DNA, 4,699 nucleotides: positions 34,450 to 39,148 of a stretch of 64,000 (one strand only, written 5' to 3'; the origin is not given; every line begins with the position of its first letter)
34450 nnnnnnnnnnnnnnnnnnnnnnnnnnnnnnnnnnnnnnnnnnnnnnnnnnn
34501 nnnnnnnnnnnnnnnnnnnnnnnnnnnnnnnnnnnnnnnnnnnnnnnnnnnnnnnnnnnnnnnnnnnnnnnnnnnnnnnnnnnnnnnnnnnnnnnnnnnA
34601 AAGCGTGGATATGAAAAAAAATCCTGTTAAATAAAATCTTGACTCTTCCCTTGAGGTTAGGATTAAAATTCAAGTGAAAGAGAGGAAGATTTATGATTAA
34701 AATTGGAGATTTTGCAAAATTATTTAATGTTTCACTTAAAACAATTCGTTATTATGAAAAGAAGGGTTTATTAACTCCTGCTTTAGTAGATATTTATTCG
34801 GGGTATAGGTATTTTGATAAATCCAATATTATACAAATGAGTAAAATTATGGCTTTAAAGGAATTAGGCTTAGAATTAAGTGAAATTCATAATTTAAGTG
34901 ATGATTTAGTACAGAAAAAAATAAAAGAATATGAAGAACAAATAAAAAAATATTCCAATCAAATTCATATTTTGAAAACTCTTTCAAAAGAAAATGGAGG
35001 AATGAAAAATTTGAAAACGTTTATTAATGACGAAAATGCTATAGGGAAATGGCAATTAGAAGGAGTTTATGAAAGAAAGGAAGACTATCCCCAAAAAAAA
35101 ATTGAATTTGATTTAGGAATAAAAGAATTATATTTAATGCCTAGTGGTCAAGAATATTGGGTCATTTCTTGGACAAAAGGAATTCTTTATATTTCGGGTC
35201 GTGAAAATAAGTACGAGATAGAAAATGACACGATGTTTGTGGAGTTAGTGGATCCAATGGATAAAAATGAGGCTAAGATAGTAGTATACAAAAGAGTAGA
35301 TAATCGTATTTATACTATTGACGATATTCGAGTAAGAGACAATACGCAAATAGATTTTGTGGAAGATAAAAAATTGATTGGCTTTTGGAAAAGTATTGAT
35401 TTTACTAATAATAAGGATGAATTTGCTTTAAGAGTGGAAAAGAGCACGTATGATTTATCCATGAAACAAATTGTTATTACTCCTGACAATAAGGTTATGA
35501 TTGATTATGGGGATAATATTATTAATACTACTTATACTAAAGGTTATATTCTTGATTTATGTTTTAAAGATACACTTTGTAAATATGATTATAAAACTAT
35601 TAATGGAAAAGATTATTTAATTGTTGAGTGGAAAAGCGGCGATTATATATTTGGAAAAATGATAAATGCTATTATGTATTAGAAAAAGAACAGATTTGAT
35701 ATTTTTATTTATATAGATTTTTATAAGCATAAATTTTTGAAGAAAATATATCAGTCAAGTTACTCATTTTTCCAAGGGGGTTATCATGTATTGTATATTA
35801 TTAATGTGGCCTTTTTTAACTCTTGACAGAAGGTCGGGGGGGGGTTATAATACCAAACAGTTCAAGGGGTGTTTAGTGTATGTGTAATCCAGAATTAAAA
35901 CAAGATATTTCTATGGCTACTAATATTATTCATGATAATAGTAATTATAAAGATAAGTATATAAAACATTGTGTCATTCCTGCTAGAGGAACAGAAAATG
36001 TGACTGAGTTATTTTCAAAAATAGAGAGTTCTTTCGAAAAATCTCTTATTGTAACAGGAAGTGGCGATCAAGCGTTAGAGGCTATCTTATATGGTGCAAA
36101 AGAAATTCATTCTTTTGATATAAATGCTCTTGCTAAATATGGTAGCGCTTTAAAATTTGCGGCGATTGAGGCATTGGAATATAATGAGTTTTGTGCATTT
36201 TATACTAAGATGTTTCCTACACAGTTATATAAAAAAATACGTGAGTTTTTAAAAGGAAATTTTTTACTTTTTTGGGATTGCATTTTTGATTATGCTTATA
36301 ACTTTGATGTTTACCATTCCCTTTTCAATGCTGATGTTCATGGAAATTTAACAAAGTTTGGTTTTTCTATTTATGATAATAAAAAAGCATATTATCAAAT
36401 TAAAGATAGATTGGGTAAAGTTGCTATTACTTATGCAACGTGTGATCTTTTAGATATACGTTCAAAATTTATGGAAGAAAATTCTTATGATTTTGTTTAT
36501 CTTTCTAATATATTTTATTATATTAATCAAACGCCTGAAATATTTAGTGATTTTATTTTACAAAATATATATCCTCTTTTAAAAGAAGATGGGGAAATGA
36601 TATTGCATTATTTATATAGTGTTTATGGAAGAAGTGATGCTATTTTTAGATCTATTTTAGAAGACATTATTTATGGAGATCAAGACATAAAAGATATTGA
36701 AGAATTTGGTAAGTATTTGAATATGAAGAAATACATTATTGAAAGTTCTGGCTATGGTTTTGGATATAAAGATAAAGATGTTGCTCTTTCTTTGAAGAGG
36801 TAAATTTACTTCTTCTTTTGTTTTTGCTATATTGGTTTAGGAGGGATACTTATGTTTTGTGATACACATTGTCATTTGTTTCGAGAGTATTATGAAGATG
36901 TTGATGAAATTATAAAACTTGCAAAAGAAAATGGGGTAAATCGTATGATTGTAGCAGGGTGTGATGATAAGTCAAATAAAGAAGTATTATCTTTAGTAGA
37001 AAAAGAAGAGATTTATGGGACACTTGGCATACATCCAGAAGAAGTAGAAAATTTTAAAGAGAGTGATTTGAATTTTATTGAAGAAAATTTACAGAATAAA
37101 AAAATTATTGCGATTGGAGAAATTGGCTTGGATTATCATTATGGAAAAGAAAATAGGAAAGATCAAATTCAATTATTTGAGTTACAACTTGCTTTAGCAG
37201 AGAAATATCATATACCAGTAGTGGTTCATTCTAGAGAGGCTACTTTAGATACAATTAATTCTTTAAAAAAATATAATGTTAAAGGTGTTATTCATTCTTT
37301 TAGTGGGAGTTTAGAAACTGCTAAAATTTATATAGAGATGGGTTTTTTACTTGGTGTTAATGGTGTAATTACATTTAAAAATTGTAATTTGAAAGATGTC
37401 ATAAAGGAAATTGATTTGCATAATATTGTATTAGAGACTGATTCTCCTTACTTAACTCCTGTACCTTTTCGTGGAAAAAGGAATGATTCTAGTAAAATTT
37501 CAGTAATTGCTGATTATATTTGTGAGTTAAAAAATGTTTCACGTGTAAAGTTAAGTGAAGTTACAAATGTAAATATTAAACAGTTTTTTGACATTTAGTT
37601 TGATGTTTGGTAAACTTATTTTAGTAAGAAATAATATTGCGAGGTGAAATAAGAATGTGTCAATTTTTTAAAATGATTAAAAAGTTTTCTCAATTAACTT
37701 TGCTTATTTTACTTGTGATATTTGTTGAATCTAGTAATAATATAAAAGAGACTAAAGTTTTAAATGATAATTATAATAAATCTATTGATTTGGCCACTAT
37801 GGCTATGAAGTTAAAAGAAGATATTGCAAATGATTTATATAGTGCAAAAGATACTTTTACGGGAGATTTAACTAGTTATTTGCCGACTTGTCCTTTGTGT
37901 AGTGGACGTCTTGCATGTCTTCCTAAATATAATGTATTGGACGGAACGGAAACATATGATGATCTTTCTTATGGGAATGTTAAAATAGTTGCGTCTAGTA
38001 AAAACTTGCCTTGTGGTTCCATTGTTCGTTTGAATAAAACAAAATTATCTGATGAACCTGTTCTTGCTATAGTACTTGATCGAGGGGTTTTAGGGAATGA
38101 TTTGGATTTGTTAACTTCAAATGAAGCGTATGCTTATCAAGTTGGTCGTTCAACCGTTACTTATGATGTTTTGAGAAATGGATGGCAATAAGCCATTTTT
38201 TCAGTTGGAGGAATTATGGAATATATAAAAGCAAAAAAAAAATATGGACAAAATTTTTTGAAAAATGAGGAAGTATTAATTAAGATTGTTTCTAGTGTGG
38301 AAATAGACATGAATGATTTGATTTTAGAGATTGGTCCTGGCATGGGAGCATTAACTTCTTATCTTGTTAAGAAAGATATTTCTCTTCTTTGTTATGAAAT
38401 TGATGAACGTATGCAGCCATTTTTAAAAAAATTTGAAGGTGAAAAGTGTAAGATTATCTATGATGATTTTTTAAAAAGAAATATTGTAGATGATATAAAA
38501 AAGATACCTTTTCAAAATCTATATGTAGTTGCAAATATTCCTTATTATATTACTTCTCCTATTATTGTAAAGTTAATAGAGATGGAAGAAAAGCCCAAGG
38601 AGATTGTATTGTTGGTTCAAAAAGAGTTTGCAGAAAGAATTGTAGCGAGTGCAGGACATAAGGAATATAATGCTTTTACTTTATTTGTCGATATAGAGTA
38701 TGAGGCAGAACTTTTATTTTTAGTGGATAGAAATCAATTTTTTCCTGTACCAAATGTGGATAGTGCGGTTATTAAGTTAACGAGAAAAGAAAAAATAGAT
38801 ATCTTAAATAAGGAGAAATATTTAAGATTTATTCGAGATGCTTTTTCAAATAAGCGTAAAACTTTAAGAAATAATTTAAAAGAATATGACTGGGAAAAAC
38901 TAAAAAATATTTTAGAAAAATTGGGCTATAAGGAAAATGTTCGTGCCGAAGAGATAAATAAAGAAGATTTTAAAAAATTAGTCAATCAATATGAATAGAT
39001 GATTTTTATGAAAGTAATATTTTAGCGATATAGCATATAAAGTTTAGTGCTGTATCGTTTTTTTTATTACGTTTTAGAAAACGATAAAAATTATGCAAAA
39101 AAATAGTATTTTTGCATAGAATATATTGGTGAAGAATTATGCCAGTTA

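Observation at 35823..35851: Perfect consensus promoter whose 17-nt spacer is a G9 homopolymer: candidate ON/OFF or volume phase-variation switch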

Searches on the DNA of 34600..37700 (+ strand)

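Call 8: search_dna_similar(query=window:34600-37700:+, collection=plasmids, mode=near)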
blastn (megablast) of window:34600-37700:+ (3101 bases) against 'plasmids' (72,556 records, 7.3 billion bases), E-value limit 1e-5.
No match.

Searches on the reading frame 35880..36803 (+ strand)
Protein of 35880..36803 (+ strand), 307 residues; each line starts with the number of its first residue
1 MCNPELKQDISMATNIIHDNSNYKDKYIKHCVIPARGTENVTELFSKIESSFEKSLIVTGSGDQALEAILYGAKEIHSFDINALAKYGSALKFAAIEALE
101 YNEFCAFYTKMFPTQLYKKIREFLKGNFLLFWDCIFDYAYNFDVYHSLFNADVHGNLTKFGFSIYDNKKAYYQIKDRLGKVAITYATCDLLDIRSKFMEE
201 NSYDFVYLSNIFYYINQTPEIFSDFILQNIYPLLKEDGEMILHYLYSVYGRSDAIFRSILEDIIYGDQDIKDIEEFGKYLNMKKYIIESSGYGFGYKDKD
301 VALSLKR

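Call 7: search_protein_families(library=pfam, proteins=[window:35880-36803:+])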
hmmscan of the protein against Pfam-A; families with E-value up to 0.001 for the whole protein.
window:35880-36803:+ (307 aa): 2 families
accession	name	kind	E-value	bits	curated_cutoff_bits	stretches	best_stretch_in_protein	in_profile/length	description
PF11899.13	DUF3419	-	2.5e-09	37.2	28.2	1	56-133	35-116/385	Protein of unknown function (DUF3419)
PF05401.17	NodS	-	0.0008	19.7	24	0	170-242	77-144/201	Nodulation protein S (NodS)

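Call 10: find_encoding_contigs(protein=window:35880-36803:+, flank=3000, max_places=10)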
Protein window:35880-36803:+ (307 aa): 6 contigs read that carry it; 4 places shown.
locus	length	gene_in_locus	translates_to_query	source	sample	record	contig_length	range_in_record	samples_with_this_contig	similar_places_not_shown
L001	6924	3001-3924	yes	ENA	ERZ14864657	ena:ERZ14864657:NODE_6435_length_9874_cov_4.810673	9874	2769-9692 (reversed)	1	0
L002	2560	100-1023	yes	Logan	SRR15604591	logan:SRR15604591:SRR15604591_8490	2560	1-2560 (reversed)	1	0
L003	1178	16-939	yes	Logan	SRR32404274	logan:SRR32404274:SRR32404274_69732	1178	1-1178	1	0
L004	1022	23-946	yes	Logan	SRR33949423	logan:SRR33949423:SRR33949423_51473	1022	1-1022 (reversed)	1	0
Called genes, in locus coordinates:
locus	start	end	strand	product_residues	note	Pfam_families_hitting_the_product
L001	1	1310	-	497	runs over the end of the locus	?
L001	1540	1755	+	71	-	-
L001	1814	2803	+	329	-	PF00376:MerR, PF13411:MerR_1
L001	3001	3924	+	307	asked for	PF11899:DUF3419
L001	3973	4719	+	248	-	PF01026:TatD_DNase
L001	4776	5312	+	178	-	-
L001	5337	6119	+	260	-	PF00398:RrnaAD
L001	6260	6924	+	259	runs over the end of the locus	PF05582:Peptidase_U57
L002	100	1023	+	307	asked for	PF11899:DUF3419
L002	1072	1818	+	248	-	PF01026:TatD_DNase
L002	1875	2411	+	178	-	-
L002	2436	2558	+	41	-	?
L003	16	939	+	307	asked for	PF11899:DUF3419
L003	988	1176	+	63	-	?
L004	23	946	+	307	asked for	PF11899:DUF3419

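Call 12: find_homologous_proteins(query=window:35880-36803:+)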
Query window:35880-36803:+ (307 aa): 9 proteins with E <= 0.001 among 880 candidates.
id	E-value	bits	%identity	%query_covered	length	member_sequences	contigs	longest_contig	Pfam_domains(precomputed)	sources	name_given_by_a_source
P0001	3.2e-194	662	96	100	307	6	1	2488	PF11899.14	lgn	-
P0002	2.9e-172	590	84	100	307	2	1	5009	PF11899.14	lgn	-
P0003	1.2e-106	375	57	100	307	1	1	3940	PF11899.14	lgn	-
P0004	7.4e-104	365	57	100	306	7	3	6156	PF11899.14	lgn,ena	-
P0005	8.1e-99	349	57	100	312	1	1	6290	PF11899.14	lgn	-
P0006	2.0e-79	285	48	100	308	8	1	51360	PF11899.14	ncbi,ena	-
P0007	5.7e-61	225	59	62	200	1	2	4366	PF11899.14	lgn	-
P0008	6.4e-11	60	29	59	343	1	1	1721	PF11899.14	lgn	-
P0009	6.0e-9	54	31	67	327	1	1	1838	PF11899.14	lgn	-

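Call 13: find_encoding_contigs(protein=P0001, flank=3000, max_places=10)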
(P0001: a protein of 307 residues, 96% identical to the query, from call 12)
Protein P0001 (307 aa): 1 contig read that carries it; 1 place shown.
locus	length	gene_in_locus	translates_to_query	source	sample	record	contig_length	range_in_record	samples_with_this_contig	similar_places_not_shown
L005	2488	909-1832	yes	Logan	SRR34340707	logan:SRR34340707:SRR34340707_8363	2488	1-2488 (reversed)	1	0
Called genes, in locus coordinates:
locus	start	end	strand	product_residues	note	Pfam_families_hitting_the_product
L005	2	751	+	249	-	?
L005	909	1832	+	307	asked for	PF11899:DUF3419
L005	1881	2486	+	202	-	?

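Call 14: find_encoding_contigs(protein=P0002, flank=3000, max_places=10)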
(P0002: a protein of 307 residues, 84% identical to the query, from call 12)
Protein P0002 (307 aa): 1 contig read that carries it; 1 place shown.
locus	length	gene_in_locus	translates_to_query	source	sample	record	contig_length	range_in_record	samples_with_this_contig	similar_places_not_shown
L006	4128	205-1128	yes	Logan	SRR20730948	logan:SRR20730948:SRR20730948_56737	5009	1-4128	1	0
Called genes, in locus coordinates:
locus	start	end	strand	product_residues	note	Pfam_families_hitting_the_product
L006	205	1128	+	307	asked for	PF11899:DUF3419 (weak)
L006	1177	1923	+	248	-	PF01026:TatD_DNase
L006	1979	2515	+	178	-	-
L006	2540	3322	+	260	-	PF00398:RrnaAD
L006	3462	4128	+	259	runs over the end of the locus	PF05582:Peptidase_U57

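Call 15: find_encoding_contigs(protein=P0006, flank=3000, max_places=10)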
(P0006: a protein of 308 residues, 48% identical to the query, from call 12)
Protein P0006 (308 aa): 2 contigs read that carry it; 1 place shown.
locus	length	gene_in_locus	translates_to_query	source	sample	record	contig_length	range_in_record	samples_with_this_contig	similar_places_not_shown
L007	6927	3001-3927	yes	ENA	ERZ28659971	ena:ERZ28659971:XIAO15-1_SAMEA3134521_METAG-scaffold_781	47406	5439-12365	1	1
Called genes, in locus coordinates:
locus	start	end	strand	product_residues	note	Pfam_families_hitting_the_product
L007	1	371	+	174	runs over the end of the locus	PF04014:MazE_antitoxin, PF15714:SpoVT_C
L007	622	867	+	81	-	PF00106:adh_short, PF13561:adh_short_C2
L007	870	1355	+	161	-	PF00106:adh_short, PF13561:adh_short_C2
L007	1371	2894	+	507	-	PF00133:tRNA-synt_1, PF01406:tRNA-synt_1e (faint), PF01921:tRNA-synt_1f (faint), PF09334:tRNA-synt_1g, PF00133:tRNA-synt_1, PF19303:Anticodon_3, PF08264:Anticodon_1 (weak)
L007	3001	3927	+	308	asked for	PF11899:DUF3419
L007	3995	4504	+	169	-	-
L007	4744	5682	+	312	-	-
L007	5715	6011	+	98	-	-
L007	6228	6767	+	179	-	-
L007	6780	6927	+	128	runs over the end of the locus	PF09951:Imm33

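Call 24: find_related_loci(query=window:35880-36803:+, collection=metagenome_contigs, flank=3000)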
Query window:35880-36803:+ (307 aa) in metagenome_contigs; peptide patterns used: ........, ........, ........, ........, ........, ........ (x = any residue, [..] = any of these).
280 stretches matched a pattern, but none encodes a relative of the query by tblastn (E <= 1e-3).

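Call 27: search_solved_structures(query=A3, max_evalue=1)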
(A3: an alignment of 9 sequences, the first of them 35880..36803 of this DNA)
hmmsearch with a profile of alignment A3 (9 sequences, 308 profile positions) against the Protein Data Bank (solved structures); distinct sequences matched with E-value up to 1: 3.
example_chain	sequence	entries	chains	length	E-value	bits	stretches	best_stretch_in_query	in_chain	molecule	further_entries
4krh_A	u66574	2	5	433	0.099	15.4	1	180-281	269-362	Phosphoethanolamine N-methyltransferase 2 | Phospholethanolamine N-methyltransferase 2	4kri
1bc5_A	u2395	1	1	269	0.63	12.7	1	177-242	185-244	CHEMOTAXIS RECEPTOR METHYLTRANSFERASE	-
1af7_A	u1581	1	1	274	0.65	12.7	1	177-242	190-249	CHEMOTAXIS RECEPTOR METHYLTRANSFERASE CHER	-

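Call 28: search_protein_families(library=ncbifam, proteins=[window:35880-36803:+], max_evalue=0.01)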
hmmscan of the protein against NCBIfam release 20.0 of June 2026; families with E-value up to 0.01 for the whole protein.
window:35880-36803:+ (307 aa): 0 families

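Call 32: find_encoding_contigs(protein=P0004, flank=3000, max_places=6)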
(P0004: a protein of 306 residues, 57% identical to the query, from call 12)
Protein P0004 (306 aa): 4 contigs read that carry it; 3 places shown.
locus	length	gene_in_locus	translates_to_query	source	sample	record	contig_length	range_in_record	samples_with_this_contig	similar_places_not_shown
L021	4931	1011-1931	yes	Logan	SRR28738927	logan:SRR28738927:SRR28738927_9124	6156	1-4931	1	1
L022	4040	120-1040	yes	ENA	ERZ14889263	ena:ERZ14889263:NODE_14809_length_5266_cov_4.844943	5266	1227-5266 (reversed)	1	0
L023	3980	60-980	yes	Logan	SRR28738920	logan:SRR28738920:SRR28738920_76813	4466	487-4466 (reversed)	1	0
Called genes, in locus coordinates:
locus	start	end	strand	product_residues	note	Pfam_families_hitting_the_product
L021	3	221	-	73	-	PF00665:rve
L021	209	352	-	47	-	-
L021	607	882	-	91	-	PF01527:HTH_Tnp_1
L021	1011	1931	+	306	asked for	PF11899:DUF3419 (weak)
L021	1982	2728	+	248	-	PF01026:TatD_DNase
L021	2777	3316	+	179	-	-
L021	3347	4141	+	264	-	PF00398:RrnaAD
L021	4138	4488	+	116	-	PF18143:HAD_SAK_2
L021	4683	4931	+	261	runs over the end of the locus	PF05582:Peptidase_U57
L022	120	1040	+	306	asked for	PF11899:DUF3419 (weak)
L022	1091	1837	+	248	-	PF01026:TatD_DNase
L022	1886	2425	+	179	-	-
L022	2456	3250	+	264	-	PF00398:RrnaAD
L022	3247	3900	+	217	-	PF18143:HAD_SAK_2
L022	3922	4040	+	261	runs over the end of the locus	PF05582:Peptidase_U57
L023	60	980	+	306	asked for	PF11899:DUF3419 (weak)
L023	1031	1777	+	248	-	PF01026:TatD_DNase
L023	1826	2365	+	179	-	-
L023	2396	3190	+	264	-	PF00398:RrnaAD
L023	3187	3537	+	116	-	PF18143:HAD_SAK_2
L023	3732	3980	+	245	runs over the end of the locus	?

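Call 33: find_encoding_contigs(protein=P0005, flank=3000, max_places=6)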
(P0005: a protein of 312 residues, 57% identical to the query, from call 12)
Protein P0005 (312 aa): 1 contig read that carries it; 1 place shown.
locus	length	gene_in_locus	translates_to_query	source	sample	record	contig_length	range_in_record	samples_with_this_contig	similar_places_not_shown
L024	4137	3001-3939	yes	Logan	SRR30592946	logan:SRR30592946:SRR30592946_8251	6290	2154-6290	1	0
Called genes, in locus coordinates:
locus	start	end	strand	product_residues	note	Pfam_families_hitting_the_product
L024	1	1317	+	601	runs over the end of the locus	PF06161:DUF975, PF06541:ABC_trans_CmpB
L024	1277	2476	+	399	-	PF00149:Metallophos, PF12850:Metallophos_2 (weak)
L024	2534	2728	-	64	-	-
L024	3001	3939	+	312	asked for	PF11899:DUF3419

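Call 34: find_encoding_contigs(protein=P0003, flank=3000, max_places=6)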
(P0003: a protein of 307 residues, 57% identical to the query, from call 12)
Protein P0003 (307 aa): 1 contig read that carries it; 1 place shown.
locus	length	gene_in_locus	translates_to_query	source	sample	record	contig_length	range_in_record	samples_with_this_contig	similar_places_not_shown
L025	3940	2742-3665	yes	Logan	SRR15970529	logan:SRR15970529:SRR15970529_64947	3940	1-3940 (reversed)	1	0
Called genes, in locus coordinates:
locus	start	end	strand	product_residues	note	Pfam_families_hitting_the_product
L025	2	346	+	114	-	?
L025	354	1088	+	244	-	PF00106:adh_short, PF08659:KR, PF13561:adh_short_C2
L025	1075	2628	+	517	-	PF00133:tRNA-synt_1, PF01406:tRNA-synt_1e (weak), PF01921:tRNA-synt_1f (faint), PF09334:tRNA-synt_1g, PF00133:tRNA-synt_1, PF19303:Anticodon_3, PF08264:Anticodon_1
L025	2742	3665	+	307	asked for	PF11899:DUF3419 (weak)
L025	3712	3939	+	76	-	?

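Call 36: predict_structure(alignment_id=A3)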
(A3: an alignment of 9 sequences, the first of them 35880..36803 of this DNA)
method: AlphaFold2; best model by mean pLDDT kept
length: 307 residues; sequences in the alignment: 9
mean_pLDDT: 78.6   pTM: 0.83
mean pLDDT of the five models: 78.6, 75.7, 73.4, 72.6, 70.5
residues with pLDDT >= 90: 116; 70-90: 107; 50-70: 47; < 50: 37
segments of 3 or more residues with pLDDT < 50: 21-30, 247-267, 293-297
pLDDT, mean of each block of 10 residues (from residue 1): 84 82 43 70 86 92 93 95 90 97 91 93 95 90 76 62 87 95 89 82 90 63 86 93 60 35 46 66 75 52 86
secondary structure, 60 per line:
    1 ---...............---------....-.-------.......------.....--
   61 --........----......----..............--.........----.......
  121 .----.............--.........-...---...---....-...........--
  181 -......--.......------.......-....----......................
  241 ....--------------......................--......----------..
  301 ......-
elements in order: H4-18 H28-31 H41-47 E54-58 H63-70 E75-80 H85-98 H101-109 H114-121 H126-138 H141-148 H163-166 H168-178 E182-187 H190-196 E203-209 H211-214 H219-233 E234-244 H259-280 E283-288 E299-306

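Call 40: fold_search(model_id=the predicted structure, library=pdb)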
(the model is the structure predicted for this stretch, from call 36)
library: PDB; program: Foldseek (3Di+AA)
matches with E <= 10: 1600; with E <= 0.001: 322
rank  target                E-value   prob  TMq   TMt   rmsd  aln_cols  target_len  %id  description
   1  6ulo_A                5.7e-06  1.00  0.47  0.46   9.1       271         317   12  Structure of an N-terminally truncated uncharacterized protein from Leptospira interrogans serogroup Icterohaemorrhagi (released 2019-10-16)
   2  6ulo_B                1.3e-05  1.00  0.48  0.49   8.4       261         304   13  Structure of an N-terminally truncated uncharacterized protein from Leptospira interrogans serogroup Icterohaemorrhagi (released 2019-10-16)
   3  2ore_E                2.0e-05  1.00  0.37  0.45   8.4       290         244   12  Binary Structure of Escherichia coli DNA Adenine Methyltransferase and S-adenosylhomocysteine (released 2007-06-26)
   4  3vse_B                2.6e-05  1.00  0.38  0.31   7.5       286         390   10  Crystal structure of methyltransferase (released 2013-04-10)
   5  3g5l_B                2.8e-05  1.00  0.35  0.48   8.7       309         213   11  Crystal structure of putative S-adenosylmethionine dependent methyltransferase from Listeria monocytogenes (released 2009-02-17)
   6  8xt7_B                2.8e-05  1.00  0.35  0.36   9.3       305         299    9  The crystal structure of human AS3MT (released 2025-01-15)
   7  3vse_C                2.9e-05  1.00  0.36  0.30   7.0       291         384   10  Crystal structure of methyltransferase (released 2013-04-10)
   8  2ore_F                2.9e-05  1.00  0.38  0.45   9.5       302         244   11  Binary Structure of Escherichia coli DNA Adenine Methyltransferase and S-adenosylhomocysteine (released 2007-06-26)
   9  4rtp_A                2.9e-05  1.00  0.35  0.42   9.2       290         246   12  Complex of Escherichia coli DNA Adenine Methyltransferase (DAM) with AdoMet and with DNA Containing Proximal Pap Regul (released 2015-04-15)
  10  8xt7_A                3.1e-05  1.00  0.35  0.36   9.3       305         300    9  The crystal structure of human AS3MT (released 2025-01-15)
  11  3vse_D                3.6e-05  1.00  0.36  0.29   7.2       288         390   11  Crystal structure of methyltransferase (released 2013-04-10)
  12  6mro                  3.9e-05  1.00  0.36  0.54   6.4       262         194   12  Crystal structure of methyl transferase from Methanosarcina acetivorans at 1.6 Angstroms resolution, Northeast Structura (released 2018-10-24)
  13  4rfq                  4.1e-05  1.00  0.35  0.39   7.9       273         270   12  Human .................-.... 18 (released 2014-10-08)
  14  7ss1_A                4.1e-05  1.00  0.35  0.46  14.1       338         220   12  The structure of NTMT1 in complex with compound GD433 (released 2022-11-16)
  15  1o9g                  4.3e-05  1.00  0.41  0.50  10.3       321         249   10  rRNA methyltransferase aviRa from Streptomyces viridochromogenes at 1.5A (released 2003-05-16)
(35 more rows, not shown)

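Call 71: search_protein_representatives(alignment_id=A3)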
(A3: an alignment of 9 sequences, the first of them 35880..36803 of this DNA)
Query: 9 sequences, 308 profile positions. Proteins with E-value up to 0.001 (for the whole library): 3189; up to 1e-10: 2276; up to 1e-30: 460. The best 150 are listed.
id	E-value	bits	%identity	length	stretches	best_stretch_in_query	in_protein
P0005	4.1e-131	453.5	-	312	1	1-308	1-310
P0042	2.7e-90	319.5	-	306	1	1-308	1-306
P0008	2.9e-85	303.0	-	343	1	4-308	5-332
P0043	6.2e-78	278.9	-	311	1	4-308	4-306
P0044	6.9e-69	249.2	-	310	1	5-308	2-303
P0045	1.1e-65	238.7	-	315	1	6-308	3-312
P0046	1.0e-63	232.2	-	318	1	1-308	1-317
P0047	2.0e-63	231.2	-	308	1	5-267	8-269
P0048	4.9e-60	220.1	-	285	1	36-308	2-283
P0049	1.2e-59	218.8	-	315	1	4-308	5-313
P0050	3.8e-57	210.6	-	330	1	3-307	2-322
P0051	6.3e-57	209.9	-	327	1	4-307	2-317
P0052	6.9e-57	209.7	-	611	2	35-268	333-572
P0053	1.8e-54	201.8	-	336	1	6-307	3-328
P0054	1.8e-54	201.8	-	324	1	6-287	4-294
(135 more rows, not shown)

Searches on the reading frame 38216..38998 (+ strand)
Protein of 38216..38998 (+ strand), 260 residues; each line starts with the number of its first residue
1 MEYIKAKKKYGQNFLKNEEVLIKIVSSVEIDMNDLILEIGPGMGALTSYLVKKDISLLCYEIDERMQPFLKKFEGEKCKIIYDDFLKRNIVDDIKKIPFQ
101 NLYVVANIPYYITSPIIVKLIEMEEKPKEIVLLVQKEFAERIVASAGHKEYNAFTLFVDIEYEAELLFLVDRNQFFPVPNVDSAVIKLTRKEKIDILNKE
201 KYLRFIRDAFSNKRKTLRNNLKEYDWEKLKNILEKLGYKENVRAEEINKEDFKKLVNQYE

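Call 7: search_protein_families(library=pfam, proteins=[window:38216-38998:+])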
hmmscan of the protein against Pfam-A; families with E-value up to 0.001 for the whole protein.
window:38216-38998:+ (260 aa): 1 family
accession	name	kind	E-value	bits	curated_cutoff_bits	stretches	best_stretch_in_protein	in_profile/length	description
PF00398.26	RrnaAD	-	2.8e-59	200.8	24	1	5-258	3-260/263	Ribosomal RNA adenine dimethylase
